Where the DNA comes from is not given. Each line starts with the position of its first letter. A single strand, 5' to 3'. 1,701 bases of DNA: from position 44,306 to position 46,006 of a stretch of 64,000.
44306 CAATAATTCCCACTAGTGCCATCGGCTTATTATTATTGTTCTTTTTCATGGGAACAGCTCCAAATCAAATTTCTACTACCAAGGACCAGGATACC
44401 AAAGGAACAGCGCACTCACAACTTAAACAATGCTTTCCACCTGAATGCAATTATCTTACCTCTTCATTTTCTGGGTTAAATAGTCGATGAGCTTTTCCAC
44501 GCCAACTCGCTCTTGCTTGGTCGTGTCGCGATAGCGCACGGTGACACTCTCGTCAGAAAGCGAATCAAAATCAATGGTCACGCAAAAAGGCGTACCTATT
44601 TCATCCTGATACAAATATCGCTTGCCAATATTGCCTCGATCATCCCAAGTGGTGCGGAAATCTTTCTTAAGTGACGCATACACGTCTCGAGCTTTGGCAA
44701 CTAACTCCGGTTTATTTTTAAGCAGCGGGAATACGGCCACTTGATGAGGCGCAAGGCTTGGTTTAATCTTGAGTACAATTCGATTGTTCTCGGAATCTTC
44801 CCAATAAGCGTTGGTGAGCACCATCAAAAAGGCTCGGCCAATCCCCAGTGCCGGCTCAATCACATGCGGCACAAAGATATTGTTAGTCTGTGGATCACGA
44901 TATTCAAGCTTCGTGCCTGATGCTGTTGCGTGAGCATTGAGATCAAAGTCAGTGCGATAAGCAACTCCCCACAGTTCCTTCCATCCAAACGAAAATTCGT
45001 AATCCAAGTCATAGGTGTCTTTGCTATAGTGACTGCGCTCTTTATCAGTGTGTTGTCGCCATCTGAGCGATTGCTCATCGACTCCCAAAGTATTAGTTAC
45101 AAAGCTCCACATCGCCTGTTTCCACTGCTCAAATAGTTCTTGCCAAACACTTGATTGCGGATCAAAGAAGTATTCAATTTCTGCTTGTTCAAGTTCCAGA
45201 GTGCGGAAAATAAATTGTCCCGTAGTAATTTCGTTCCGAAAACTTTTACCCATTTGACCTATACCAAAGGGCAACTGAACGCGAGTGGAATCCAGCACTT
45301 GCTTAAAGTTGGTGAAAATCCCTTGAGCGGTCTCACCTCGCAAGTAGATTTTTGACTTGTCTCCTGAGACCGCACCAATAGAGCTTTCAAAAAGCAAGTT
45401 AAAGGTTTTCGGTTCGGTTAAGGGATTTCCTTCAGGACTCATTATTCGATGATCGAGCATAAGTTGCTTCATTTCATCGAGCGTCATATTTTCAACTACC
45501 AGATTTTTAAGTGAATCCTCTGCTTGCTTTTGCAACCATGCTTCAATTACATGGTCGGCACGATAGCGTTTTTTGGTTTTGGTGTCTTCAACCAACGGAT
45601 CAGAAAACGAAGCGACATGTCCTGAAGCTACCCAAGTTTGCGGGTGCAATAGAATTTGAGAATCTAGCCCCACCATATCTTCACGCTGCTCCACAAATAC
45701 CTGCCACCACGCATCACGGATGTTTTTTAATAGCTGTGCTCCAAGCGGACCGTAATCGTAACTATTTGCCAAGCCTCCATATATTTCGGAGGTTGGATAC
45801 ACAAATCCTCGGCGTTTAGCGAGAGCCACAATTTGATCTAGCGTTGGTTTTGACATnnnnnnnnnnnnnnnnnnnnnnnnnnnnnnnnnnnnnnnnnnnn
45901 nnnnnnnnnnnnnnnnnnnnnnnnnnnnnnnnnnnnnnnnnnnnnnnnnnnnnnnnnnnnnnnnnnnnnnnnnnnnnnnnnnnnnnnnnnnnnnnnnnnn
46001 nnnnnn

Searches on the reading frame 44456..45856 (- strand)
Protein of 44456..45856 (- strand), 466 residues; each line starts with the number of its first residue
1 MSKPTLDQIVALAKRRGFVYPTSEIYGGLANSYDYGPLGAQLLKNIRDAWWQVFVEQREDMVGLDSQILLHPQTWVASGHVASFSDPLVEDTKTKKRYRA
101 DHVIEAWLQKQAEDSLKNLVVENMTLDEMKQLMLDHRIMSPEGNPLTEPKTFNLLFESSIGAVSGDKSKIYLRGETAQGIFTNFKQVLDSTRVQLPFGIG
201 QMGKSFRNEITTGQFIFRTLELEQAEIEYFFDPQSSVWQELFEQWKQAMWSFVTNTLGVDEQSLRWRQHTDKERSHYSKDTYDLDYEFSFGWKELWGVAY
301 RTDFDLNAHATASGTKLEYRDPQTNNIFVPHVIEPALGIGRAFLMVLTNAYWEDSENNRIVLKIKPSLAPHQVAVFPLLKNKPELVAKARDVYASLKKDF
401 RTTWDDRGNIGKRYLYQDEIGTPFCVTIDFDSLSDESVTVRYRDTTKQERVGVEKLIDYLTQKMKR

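Call 11: search_protein_families(library=pfam, proteins=[window:44456-45856:-])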
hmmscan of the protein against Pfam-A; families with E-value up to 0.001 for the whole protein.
window:44456-45856:- (466 aa): 2 families
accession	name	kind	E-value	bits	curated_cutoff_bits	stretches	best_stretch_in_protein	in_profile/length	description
PF03129.25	HGTP_anticodon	-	5.7e-21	74.9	21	1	372-462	1-93/94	Anticodon binding domain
PF00587.30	tRNA-synt_2b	-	1.6e-07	32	29.3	1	167-348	8-177/179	tRNA synthetase class II core domain (G, H, P, S and T)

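Call 13: find_related_loci(query=window:44456-45856:-, collection=genome_contigs, flank=2500)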
Query window:44456-45856:- (466 aa) in genome_contigs; peptide patterns used: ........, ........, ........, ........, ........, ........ (x = any residue, [..] = any of these).
390 stretches matched a pattern; 342 encode a relative of the query (tblastn E <= 1e-3); the best 80 are kept; 80 distinct loci.
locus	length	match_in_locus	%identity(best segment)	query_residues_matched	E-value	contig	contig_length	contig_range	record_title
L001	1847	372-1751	87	1-460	0e+0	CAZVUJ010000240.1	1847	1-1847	MAG TPA_asm: uncultured Pseudomonadales bacterium isolate SRP192515_co2_107 genome assembly, contig: NODE_69907_length_1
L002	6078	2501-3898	71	2-464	0e+0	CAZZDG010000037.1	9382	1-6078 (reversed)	MAG TPA_asm: uncultured Pseudomonadales bacterium isolate binchicken_co321_113 genome assembly, contig: NODE_2704_length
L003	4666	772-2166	71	3-464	0e+0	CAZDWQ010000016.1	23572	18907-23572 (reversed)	MAG TPA_asm: uncultured Pseudomonadales bacterium isolate SRP192515_co1_182 genome assembly, contig: NODE_1971_length_23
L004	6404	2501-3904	71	1-465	0e+0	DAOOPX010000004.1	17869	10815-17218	MAG TPA_asm: Candidatus Woesebacteria bacterium isolate AMR_MDS_2586 NODE_3835_length_17869_cov_4.924273, whole genome s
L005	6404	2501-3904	71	1-465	0e+0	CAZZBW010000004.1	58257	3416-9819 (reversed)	MAG TPA_asm: uncultured Pseudomonadales bacterium isolate SRP192927_co7_727 genome assembly, contig: NODE_713_length_582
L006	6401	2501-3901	70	2-465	0e+0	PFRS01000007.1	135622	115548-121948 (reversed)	MAG: Candidatus Pacebacteria bacterium CG_4_9_14_0_2_um_filter_40_15 CG_4_9_14_0.2_um_filter_scaffold_19_c, whole genome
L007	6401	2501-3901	69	2-465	0e+0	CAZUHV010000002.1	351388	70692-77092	MAG TPA_asm: uncultured Pseudomonadales bacterium isolate binchicken_co277_32 genome assembly, contig: NODE_47_length_35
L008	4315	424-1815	69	2-465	0e+0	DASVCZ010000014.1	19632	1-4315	MAG TPA_asm: Patescibacteria group bacterium isolate SMAG_U2020 k141_1401122, whole genome shotgun sequence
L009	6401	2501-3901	69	2-465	0e+0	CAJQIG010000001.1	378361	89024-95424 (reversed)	uncultured Patescibacteria group bacterium isolate 0.2_20180412_Bin_MAXBIN_228_sub_1 genome assembly, contig: c_00000000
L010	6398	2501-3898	69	2-464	0e+0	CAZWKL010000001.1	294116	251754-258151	MAG TPA_asm: uncultured Pseudomonadales bacterium isolate binchicken_co173_42 genome assembly, contig: NODE_26_length_29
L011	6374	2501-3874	71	5-460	0e+0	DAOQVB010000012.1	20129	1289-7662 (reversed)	MAG TPA_asm: Candidatus Woesebacteria bacterium isolate AMR_MDS_1099 NODE_3128_length_20129_cov_5.363904, whole genome s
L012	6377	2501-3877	71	4-460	0e+0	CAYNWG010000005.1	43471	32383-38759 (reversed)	MAG TPA_asm: uncultured Pseudomonadales bacterium isolate SRP286056_co1_440 genome assembly, contig: NODE_869_length_434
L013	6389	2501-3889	70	3-464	0e+0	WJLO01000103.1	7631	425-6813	MAG: Candidatus Paceibacterota bacterium isolate Bin_542 k141_4152807, whole genome shotgun sequence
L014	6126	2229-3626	67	2-465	0e+0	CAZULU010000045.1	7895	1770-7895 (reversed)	MAG TPA_asm: uncultured Pseudomonadales bacterium isolate SRP193661_co1_10 genome assembly, contig: NODE_9209_length_789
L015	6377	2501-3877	71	5-465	0e+0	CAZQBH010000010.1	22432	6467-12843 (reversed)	MAG TPA_asm: uncultured Pseudomonadales bacterium isolate SRP170004_co1_119 genome assembly, contig: NODE_3482_length_22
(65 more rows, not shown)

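Call 31: search_protein_families(library=ncbifam, proteins=[window:44456-45856:-], max_evalue=1e-10)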
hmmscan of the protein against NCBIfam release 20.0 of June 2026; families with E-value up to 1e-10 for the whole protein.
window:44456-45856:- (466 aa): 3 families
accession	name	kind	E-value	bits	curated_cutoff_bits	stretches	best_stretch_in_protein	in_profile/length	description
NF003211.1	PRK04173.1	equivalog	1.6e-178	594.2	312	1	7-460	2-454/454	glycine--tRNA ligase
TIGR00389.1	glyS_dimeric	equivalog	1.9e-151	505.4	243.3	3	7-254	4-240/565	glycine--tRNA ligase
NF011484.0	PRK14894.1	equivalog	5.6e-117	391.1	1050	3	144-354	113-336/539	glycine--tRNA ligase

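Call 65: find_encoding_contigs(protein=window:44456-45856:-, flank=1500, max_places=4)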
Protein window:44456-45856:- (466 aa): 6 contigs read that carry it; 4 places shown.
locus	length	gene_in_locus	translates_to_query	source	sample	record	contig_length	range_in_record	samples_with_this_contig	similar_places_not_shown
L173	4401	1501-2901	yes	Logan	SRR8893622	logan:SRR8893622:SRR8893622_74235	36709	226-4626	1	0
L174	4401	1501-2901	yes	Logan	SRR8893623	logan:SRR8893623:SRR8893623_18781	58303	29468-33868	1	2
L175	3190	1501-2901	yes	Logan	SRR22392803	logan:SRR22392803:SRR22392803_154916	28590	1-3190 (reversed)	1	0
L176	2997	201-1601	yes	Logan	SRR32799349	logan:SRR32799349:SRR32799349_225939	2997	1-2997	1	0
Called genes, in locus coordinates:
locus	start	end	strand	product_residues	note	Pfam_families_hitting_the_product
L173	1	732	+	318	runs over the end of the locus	?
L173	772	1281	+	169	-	PF11967:RecO_N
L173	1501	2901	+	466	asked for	PF28494:GlyRS_ins_1 (faint), PF00587:tRNA-synt_2b (weak), PF03129:HGTP_anticodon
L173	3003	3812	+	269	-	-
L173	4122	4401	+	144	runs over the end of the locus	PF02381:MraZ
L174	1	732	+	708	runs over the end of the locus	PF13196:DUF4012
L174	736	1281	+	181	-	PF11967:RecO_N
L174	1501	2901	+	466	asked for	PF28494:GlyRS_ins_1 (faint), PF00587:tRNA-synt_2b (weak), PF03129:HGTP_anticodon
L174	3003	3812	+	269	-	-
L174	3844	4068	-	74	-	-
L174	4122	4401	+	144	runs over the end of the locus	PF02381:MraZ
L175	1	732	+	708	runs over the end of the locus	PF13196:DUF4012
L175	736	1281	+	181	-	PF11967:RecO_N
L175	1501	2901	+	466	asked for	PF28494:GlyRS_ins_1 (faint), PF00587:tRNA-synt_2b (weak), PF03129:HGTP_anticodon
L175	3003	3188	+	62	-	?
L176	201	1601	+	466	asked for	PF28494:GlyRS_ins_1 (faint), PF00587:tRNA-synt_2b (weak), PF03129:HGTP_anticodon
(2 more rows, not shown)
